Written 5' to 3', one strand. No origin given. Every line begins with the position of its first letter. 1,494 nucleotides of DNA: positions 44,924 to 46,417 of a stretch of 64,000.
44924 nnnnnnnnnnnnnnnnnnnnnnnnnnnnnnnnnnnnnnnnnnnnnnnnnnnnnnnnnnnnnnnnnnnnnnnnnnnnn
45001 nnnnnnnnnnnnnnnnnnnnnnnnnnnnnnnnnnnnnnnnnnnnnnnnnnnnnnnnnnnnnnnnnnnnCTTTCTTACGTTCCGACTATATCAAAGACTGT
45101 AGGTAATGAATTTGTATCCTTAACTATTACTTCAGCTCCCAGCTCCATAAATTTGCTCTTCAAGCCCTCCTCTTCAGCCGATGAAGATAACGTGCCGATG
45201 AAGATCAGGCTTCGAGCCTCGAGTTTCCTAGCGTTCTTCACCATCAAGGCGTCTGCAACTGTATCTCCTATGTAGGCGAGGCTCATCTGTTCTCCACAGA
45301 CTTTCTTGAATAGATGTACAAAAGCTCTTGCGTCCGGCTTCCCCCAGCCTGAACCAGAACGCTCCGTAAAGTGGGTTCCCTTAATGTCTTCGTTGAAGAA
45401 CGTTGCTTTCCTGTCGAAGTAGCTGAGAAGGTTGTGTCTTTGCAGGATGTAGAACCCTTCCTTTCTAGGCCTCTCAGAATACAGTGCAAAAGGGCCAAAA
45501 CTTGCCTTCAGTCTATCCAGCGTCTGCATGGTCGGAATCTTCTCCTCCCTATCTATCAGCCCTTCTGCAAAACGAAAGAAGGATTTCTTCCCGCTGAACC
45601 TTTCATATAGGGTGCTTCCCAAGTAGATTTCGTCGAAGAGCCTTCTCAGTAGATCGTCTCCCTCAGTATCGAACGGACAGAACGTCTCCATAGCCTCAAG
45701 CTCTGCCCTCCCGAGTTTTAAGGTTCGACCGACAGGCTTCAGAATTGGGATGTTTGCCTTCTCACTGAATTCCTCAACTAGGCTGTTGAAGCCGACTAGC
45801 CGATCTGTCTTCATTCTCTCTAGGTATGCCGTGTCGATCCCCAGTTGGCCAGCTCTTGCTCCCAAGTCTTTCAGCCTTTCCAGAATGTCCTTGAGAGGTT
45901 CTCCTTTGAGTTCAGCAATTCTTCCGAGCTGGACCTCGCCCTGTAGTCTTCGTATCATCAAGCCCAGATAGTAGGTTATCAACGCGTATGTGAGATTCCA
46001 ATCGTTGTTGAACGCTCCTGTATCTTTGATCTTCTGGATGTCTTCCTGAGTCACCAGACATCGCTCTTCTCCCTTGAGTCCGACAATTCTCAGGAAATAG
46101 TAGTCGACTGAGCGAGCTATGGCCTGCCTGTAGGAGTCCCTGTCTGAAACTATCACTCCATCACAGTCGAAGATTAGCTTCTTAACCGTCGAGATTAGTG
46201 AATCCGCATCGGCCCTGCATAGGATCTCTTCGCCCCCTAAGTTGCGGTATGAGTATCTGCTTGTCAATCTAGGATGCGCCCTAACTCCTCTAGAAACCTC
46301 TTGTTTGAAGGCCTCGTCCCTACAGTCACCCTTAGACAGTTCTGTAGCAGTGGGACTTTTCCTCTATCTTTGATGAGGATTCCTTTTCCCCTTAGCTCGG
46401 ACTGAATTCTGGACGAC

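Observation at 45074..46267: Large HAD-family hydrolase inside the his operon, a candidate non-orthologous histidinol-phosphate phosphatase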

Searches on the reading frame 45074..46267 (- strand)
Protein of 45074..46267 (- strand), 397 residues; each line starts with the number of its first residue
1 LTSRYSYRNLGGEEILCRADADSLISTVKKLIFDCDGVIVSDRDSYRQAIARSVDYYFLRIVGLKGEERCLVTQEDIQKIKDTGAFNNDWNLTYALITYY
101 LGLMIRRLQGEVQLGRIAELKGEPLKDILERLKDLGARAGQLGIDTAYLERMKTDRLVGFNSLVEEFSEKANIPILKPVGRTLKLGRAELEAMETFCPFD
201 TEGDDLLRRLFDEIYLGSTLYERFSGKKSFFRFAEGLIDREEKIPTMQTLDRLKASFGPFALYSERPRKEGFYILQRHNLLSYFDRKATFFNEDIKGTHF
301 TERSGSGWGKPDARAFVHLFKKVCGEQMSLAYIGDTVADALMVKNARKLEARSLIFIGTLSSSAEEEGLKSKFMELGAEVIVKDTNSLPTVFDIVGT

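Call 3: search_protein_families(library=pfam, proteins=[window:45074-46267:-], max_evalue=0.01)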
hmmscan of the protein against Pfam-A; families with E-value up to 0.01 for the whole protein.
window:45074-46267:- (397 aa): 2 families
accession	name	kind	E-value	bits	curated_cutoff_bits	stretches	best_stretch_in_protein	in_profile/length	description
PF00702.32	Hydrolase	-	3.6e-07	31.2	26.4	1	31-346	4-190/191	haloacid dehalogenase-like hydrolase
PF13419.12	HAD_2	-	0.0012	19.5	23.8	0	31-158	1-114/178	Haloacid dehalogenase-like hydrolase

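Call 4: search_protein_families(library=ncbifam, proteins=[window:45074-46267:-], max_evalue=0.01)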
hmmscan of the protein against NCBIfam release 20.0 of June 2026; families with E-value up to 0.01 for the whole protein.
window:45074-46267:- (397 aa): 3 families
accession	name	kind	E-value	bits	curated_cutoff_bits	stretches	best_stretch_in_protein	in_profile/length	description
TIGR01548.1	HAD-SF-IA-hyp1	hypoth_equivalog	3.9e-23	82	140.2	1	31-346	3-197/197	TIGR01548 family HAD-type hydrolase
TIGR01549.1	HAD-SF-IA-v1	subfamily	0.00014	22.3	23.3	0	286-346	89-148/149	HAD-IA family hydrolase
TIGR01662.1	HAD-SF-IIIA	subfamily_domain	0.0058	16.7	44.6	0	295-346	78-131/141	HAD-IIIA family hydrolase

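Call 5: find_homologous_proteins(query=window:45074-46267:-)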
Query window:45074-46267:- (397 aa): 64 proteins with E <= 0.001 among 8000 candidates.
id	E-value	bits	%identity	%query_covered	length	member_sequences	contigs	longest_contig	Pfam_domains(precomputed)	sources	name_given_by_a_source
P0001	9.1e-261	882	100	100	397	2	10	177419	PF00702.33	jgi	-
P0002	1.9e-257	871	99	100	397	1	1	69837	PF00702.33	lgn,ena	-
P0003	4.0e-257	870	98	100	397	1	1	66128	PF00702.33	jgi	-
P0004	4.0e-149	515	62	100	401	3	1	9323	PF00702.33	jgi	-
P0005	1.6e-148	513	61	100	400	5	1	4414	PF00702.33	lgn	-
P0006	3.8e-148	512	59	100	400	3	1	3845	PF00702.33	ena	-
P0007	7.0e-144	498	58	99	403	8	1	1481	PF00702.33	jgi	jgi:phosphoglycolate phosphatase-like HAD superfamily hydrolase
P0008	1.4e-143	497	58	100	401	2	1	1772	PF00702.33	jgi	-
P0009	2.5e-140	486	59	100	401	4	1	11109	PF00702.33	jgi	-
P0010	2.1e-137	476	57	100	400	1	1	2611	PF00702.33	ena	-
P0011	9.0e-133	461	56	100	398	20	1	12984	PF00702.33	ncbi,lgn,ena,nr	ncbi:hypothetical protein MUP59_03145 [Candidatus Bathyarchaeota archaeon]|nr:hypothetical protein [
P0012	7.7e-130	451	54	100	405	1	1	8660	PF00702.33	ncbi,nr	ncbi:hypothetical protein KEJ39_06815 [Candidatus Bathyarchaeota archaeon]|nr:hypothetical protein [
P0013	9.0e-129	448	55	97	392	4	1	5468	PF00702.33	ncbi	ncbi:MAG: hypothetical protein QXO25_02930 [Candidatus Bathyarchaeia archaeon]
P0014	1.4e-123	431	52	97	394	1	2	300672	PF13419.13,PF00702.33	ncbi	ncbi:MAG: HAD family hydrolase [Candidatus Bathyarchaeia archaeon]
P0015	1.2e-113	398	49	100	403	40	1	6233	PF13419.13,PF00702.33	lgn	-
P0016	3.5e-113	397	50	97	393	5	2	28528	PF13419.13,PF00702.33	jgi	-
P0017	8.3e-113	395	50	97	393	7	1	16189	PF13419.13,PF00702.33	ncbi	ncbi:MAG: HAD hydrolase-like protein [Candidatus Bathyarchaeia archaeon]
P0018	2.8e-112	394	48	100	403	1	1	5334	PF13419.13,PF00702.33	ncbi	-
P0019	2.2e-111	391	48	100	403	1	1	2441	PF13419.13,PF00702.33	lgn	-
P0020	2.9e-108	380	47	100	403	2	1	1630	PF13419.13,PF00702.33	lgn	-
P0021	1.4e-107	378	47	99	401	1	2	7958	PF13419.13,PF00702.33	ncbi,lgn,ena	ncbi:MAG: HAD family hydrolase [Candidatus Bathyarchaeia archaeon]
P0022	1.9e-107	378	46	99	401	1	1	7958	PF13419.13,PF00702.33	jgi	-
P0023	1.5e-79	286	40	97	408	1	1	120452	PF00702.33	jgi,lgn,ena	-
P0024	5.1e-78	281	38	92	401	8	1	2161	PF13419.13,PF00702.33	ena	-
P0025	1.0e-76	277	38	92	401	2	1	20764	PF00702.33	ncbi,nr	ncbi:MAG: hypothetical protein NWF08_07285 [Candidatus Bathyarchaeota archaeon]|nr:hypothetical prot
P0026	4.1e-76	275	38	92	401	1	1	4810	PF00702.33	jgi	-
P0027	3.1e-75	272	40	93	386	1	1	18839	PF13419.13,PF00702.33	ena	-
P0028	5.2e-74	268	38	96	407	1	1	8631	PF13419.13,PF00702.33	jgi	-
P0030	6.3e-73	264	41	95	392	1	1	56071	PF13419.13,PF00702.33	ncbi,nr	ncbi:HAD family hydrolase [Candidatus Bathyarchaeota archaeon]|nr:HAD family hydrolase [Candidatus B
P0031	6.4e-72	261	40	96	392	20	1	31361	PF13419.13,PF00702.33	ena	-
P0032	3.2e-70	255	46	69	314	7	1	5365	PF13419.13,PF00702.33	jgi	jgi:phosphoglycolate phosphatase-like HAD superfamily hydrolase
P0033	2.6e-66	242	35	95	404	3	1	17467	PF13419.13,PF00702.33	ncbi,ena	-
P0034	4.6e-66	242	52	56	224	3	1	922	PF13419.13,PF00702.33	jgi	-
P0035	8.7e-63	231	47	61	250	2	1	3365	PF13419.13,PF00702.33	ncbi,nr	ncbi:HAD family hydrolase, partial [Candidatus Bathyarchaeota archaeon]|nr:HAD family hydrolase [Can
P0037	6.5e-42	162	32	98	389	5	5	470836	PF13419.13,PF00702.33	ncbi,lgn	ncbi:MAG: hypothetical protein QXW47_01395 [Candidatus Jordarchaeales archaeon]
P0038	6.5e-32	129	30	91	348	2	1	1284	PF13419.13,PF00702.33,PF13242.13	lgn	-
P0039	1.1e-30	125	28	95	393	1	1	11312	PF13419.13,PF00702.33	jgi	jgi:phosphoglycolate phosphatase-like HAD superfamily hydrolase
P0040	4.2e-29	120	27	92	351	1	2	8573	PF13419.13,PF00702.33,PF13242.13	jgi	-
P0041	2.0e-26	111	27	92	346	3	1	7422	PF13419.13,PF00702.33,PF13242.13,PF12710.14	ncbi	-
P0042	2.5e-26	111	29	90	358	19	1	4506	PF13419.13,PF00702.33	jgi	-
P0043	3.5e-26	110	28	90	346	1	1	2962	PF13419.13,PF00702.33,PF13242.13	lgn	-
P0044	4.2e-26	110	28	92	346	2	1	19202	PF13419.13,PF00702.33,PF13242.13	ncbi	-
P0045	6.2e-26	110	27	92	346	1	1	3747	PF13419.13,PF00702.33,PF13242.13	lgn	-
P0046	2.8e-25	107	27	92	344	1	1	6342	PF13419.13,PF00702.33,PF13242.13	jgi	-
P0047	1.3e-24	105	27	92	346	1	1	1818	PF13419.13,PF00702.33,PF13242.13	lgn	-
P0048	4.3e-24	103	30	90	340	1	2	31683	PF13419.13,PF00702.33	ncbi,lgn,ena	-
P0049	8.3e-23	99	27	91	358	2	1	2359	PF13419.13,PF00702.33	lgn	-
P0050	1.3e-22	99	27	91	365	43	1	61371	PF13419.13,PF00702.33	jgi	-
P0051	3.9e-22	97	29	91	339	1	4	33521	PF13419.13,PF00702.33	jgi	-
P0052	7.2e-22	96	27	90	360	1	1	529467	PF13419.13,PF00702.33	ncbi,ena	-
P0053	1.2e-20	92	26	91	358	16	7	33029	PF13419.13,PF00702.33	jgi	jgi:HAD superfamily phosphatase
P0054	1.5e-20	92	28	92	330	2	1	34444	PF13419.13,PF00702.33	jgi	jgi:HAD superfamily phosphatase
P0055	5.7e-20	90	28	91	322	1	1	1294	PF13419.13,PF00702.33,PF13242.13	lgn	-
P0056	2.1e-17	81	25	93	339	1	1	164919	PF00702.33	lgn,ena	-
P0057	2.1e-16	78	27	89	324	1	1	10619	PF13419.13,PF00702.33,PF13242.13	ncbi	-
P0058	1.8e-13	69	29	37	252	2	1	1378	PF13419.13,PF00702.33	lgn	-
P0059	8.2e-13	66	24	89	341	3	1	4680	PF13419.13,PF00702.33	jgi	-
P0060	6.6e-12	63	31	35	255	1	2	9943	PF13419.13,PF00702.33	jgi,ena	-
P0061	1.3e-8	52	34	47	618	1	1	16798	PF13419.13,PF00155.28,PF00702.33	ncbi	-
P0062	2.8e-6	45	42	18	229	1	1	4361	PF13419.13,PF00702.33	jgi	jgi:HAD superfamily phosphatase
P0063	2.0e-5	42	25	93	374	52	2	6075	PF13419.13,PF00702.33,PF13242.13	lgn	-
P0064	5.8e-5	40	38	16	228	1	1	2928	PF13419.13,PF00702.33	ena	-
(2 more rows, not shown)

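Call 6: search_solved_structures(query=window:45074-46267:-, max_evalue=1, show_alignments=2)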
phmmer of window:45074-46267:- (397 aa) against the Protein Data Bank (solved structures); distinct sequences matched with E-value up to 1: 2.
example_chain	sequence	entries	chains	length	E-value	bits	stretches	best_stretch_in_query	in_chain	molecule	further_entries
6iah_A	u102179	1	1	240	5.1e-08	35.6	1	31-115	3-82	Hydrolase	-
1qyi_A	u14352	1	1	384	0.16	14.2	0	206-313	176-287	hypothetical protein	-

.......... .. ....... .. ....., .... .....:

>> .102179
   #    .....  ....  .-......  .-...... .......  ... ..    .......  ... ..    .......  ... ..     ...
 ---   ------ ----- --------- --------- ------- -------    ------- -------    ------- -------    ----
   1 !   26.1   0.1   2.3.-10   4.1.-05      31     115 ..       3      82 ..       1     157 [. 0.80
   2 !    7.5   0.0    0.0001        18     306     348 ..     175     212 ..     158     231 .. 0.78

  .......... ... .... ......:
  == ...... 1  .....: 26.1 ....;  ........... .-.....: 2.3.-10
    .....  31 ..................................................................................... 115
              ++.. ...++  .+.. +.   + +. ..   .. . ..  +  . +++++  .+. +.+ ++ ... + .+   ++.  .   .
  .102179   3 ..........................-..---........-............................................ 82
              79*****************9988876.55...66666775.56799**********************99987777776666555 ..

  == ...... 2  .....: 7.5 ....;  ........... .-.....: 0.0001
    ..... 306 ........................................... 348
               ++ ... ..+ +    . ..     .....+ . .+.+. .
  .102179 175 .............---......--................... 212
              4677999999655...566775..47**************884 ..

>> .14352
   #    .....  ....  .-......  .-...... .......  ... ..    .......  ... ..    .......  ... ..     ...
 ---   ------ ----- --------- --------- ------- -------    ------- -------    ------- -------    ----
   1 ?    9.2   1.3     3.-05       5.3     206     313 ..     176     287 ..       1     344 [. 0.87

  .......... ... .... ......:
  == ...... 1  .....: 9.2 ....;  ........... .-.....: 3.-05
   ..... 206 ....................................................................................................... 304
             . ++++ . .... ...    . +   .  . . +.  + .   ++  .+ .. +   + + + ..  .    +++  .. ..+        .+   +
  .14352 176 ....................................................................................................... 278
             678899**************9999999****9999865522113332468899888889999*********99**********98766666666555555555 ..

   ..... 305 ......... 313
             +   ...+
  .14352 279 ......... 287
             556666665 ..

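Call 13: find_related_loci(query=window:45074-46267:-, collection=genome_contigs, flank=6000)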
Query window:45074-46267:- (397 aa) in genome_contigs; peptide patterns used: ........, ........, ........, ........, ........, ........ (x = any residue, [..] = any of these).
66 stretches matched a pattern; 5 encode a relative of the query (tblastn E <= 1e-3); 5 distinct loci.
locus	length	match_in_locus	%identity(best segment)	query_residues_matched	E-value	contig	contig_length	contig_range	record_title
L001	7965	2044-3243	55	1-396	1e-140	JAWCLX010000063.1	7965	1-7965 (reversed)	MAG: Candidatus Bathyarchaeia archaeon isolate JZ-2_201705_bins_25 JZ-2_201705_bins_25_scaffold_63, whole genome shotgun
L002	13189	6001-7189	58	4-396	2e-139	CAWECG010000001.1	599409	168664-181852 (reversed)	MAG: Candidatus Bathyarchaeota archaeon isolate MFD03726.bin.1.224 genome assembly, contig: contig_13732, whole genome s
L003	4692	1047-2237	55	1-396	7e-141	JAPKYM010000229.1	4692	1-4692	MAG: Candidatus Bathyarchaeota archaeon isolate LacPavin_0920_SED5_MAG_47_8 LacPavin_0920_SED5_scaffold_831326, whole ge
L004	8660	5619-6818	54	1-396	3e-137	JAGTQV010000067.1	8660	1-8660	MAG: Candidatus Bathyarchaeota archaeon isolate QZM_B1_bin_58 QZM_B1_bin_58_scaffold_8918_curated, whole genome shotgun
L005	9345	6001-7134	50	14-393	1e-119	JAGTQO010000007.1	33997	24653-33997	MAG: Candidatus Bathyarchaeota archaeon isolate QZM_A2_bin_35 QZM_A2_bin_35_scaffold_679_curated, whole genome shotgun s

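Call 15: list_cluster_members(proteins=[P0037, P0041, P0044, P0048, P0052, P0057, P0061, P0050, P0053, P0056])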
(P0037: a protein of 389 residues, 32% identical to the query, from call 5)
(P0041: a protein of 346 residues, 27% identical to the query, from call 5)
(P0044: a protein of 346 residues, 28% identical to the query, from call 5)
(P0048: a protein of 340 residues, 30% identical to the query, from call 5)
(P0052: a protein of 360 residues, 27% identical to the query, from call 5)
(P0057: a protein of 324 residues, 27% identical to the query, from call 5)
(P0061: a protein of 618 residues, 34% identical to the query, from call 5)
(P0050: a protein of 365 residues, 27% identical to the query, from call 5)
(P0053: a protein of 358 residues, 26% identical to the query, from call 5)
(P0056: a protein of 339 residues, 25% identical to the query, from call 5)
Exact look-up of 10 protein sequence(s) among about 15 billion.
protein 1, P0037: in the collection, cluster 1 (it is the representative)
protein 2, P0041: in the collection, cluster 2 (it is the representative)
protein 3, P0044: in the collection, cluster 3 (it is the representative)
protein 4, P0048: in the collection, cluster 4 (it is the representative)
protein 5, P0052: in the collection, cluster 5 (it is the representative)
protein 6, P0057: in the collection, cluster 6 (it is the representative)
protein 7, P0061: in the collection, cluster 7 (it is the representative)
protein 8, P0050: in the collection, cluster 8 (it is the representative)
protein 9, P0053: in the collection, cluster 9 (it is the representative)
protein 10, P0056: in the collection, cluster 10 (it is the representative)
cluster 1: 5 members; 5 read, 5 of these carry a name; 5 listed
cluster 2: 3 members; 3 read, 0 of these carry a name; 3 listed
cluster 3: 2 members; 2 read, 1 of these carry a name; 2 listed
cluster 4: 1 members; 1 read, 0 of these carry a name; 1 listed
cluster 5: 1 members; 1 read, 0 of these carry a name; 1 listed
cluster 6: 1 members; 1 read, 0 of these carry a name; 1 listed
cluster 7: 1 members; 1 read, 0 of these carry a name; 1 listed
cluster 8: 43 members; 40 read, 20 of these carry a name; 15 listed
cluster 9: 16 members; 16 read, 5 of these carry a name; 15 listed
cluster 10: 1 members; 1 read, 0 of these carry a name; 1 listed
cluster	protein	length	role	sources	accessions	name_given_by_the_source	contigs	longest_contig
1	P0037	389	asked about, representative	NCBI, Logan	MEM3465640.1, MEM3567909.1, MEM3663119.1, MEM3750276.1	MAG: hypothetical protein QXW47_01395 [Candidatus Jordarchaeales archaeon]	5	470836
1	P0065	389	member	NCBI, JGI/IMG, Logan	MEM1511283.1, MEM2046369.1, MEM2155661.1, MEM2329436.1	MAG: hypothetical protein QXN15_01825 [Candidatus Jordarchaeales archaeon]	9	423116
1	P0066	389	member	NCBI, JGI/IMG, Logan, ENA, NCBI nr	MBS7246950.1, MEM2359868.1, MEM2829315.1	MAG: hypothetical protein QXZ14_03585 [Candidatus Jordarchaeales archaeon] | hypothetical protein [Candidatus Jordarchaeia archaeon]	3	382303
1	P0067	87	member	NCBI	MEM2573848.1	MAG: hypothetical protein QXF77_05485, partial [Candidatus Jordarchaeales archaeon]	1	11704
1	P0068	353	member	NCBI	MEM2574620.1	MAG: hypothetical protein QXF77_09450, partial [Candidatus Jordarchaeales archaeon]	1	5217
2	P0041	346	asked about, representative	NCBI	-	-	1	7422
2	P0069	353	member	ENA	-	-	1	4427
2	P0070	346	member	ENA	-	-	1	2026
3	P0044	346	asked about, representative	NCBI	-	-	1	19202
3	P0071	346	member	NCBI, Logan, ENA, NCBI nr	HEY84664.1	MAG TPA: HAD-IA family hydrolase [Chloroflexi bacterium] | HAD-IA family hydrolase [Chloroflexota bacterium]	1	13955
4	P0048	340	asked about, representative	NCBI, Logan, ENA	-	-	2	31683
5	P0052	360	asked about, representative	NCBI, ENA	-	-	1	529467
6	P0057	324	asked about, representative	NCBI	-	-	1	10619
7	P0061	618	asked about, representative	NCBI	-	-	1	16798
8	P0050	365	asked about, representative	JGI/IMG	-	-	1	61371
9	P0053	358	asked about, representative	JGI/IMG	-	HAD superfamily phosphatase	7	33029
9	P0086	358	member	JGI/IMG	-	HAD superfamily hydrolase (TIGR01548 family)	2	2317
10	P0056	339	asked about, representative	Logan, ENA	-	-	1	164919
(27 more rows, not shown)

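Call 18: find_encoding_contigs(protein=P0050, flank=5000, max_places=3)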
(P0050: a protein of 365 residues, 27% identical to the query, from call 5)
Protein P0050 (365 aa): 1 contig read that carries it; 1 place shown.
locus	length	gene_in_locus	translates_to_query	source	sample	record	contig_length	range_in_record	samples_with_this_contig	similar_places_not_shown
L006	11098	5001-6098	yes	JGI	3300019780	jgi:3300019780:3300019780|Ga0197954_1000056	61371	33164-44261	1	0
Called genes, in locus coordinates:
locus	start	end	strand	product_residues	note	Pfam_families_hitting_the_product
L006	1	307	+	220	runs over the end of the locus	PF01902:Diphthami_syn_2_N, PF28410:Diphthami_syn_2_C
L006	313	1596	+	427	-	PF02881:SRP54_N, PF13401:AAA_22 (weak), PF00448:SRP54, PF01656:CbiA (weak), PF02978:SRP_SPB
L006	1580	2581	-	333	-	PF04104:DNA_primase_lrg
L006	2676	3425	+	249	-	PF00705:PCNA_N, PF02747:PCNA_C (weak)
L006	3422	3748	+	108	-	-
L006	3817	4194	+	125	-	PF01248:Ribosomal_L7Ae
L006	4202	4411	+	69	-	PF01200:Ribosomal_S28e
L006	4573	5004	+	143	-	PF00334:NDK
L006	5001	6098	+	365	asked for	PF13419:HAD_2 (faint), PF00702:Hydrolase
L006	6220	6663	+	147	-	PF00293:NUDIX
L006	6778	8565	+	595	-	PF12840:HTH_20 (weak), PF24038:DUF7347, PF03477:ATP-cone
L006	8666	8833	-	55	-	-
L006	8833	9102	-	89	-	-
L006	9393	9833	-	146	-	PF06240:COXG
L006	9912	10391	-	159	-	PF00111:Fer2 (weak), PF01799:Fer2_2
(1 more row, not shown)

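Call 19: find_encoding_contigs(protein=P0037, flank=5000, max_places=2)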
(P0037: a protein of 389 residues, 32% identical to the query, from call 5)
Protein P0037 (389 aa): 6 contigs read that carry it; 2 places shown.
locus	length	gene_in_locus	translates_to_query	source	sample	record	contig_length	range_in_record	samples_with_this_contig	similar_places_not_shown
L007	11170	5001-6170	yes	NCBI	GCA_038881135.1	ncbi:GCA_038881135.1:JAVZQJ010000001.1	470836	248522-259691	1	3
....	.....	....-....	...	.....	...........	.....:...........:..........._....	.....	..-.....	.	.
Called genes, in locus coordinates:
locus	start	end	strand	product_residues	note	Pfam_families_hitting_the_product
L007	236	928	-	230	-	PF00482:T2SSF (weak)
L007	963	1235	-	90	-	PF12840:HTH_20 (weak), PF25212:HVO_A0114 (weak), PF01022:HTH_5, PF13412:HTH_24 (weak), PF14947:HTH_45 (weak)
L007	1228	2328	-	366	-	PF13401:AAA_22 (weak), PF22703:Cdc6_lid (weak)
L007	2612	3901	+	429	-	PF00815:Histidinol_dh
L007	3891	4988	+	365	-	PF00155:Aminotran_1_2, PF00266:Aminotran_5 (faint), PF04864:Alliinase_C (weak)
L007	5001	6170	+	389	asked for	PF00702:Hydrolase, PF13419:HAD_2 (faint)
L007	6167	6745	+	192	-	PF00475:IGPD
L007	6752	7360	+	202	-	PF00117:GATase, PF07685:GATase_3 (weak), PF01174:SNO (weak), PF01965:DJ-1_PfpI (weak)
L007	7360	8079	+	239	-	PF00977:His_biosynth, PF01070:FMN_dh (faint), PF01180:DHO_dh (faint), PF00478:IMPDH (faint), PF01207:Dus (faint)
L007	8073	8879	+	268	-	PF00977:His_biosynth, PF01207:Dus (faint), PF03060:NMO (faint)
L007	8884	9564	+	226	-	PF01502:PRA-CH, PF01503:PRA-PH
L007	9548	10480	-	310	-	PF01063:Aminotran_4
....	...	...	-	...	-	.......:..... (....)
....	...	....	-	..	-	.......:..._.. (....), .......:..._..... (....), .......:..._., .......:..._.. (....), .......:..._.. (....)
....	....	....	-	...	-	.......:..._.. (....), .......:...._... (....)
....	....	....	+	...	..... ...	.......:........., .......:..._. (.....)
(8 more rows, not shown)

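Call 20: find_encoding_contigs(protein=P0052, flank=5000, max_places=2)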
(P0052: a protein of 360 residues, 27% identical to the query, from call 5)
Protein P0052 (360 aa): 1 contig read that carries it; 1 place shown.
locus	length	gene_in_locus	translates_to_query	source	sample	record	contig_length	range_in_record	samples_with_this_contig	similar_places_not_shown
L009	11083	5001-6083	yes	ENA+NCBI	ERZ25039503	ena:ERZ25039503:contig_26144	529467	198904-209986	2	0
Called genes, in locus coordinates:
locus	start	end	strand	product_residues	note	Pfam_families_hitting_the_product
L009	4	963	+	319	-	PF00126:HTH_1, PF03466:LysR_substrate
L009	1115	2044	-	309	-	PF13531:SBP_bac_11, PF01547:SBP_bac_1, PF13416:SBP_bac_8, PF13343:SBP_bac_6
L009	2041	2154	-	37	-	-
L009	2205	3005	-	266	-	PF00702:Hydrolase, PF12710:HAD (faint), PF13419:HAD_2, PF13242:Hydrolase_like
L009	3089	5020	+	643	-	PF00456:Transketolase_N, PF02779:Transket_pyr, PF02780:Transketolase_C, PF22613:Transketolase_C_1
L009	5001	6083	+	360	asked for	PF00702:Hydrolase (faint), PF13419:HAD_2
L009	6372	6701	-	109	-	-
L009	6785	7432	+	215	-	PF01384:PHO4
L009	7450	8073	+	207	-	PF01865:PhoU_div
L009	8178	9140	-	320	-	PF00005:ABC_tran, PF13304:AAA_21 (faint), PF08352:oligo_HPY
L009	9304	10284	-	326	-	PF00005:ABC_tran, PF13304:AAA_21 (weak), PF08352:oligo_HPY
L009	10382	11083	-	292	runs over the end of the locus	PF12911:OppC_N, PF00528:BPD_transp_1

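Call 21: find_encoding_contigs(protein=P0044, flank=5000, max_places=2)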
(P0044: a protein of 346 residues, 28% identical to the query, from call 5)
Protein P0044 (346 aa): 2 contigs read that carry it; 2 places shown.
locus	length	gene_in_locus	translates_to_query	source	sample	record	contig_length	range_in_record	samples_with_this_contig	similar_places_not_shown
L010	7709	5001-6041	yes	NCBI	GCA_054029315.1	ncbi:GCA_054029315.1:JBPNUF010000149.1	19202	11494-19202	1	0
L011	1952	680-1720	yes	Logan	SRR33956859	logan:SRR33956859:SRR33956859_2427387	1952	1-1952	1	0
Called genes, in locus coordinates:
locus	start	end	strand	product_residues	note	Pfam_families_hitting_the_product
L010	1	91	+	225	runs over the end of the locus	-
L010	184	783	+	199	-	PF02660:G3P_acyltransf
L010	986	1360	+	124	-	PF00072:Response_reg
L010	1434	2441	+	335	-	PF01634:HisG, PF08029:HisG_C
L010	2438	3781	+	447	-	PF00815:Histidinol_dh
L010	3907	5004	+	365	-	PF00155:Aminotran_1_2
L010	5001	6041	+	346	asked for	PF00702:Hydrolase, PF13419:HAD_2, PF13242:Hydrolase_like (weak)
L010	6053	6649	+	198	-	PF00475:IGPD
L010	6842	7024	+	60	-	PF19451:DUF5989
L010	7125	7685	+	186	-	-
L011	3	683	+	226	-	?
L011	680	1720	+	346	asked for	PF00702:Hydrolase, PF13419:HAD_2, PF13242:Hydrolase_like (weak)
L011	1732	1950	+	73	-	?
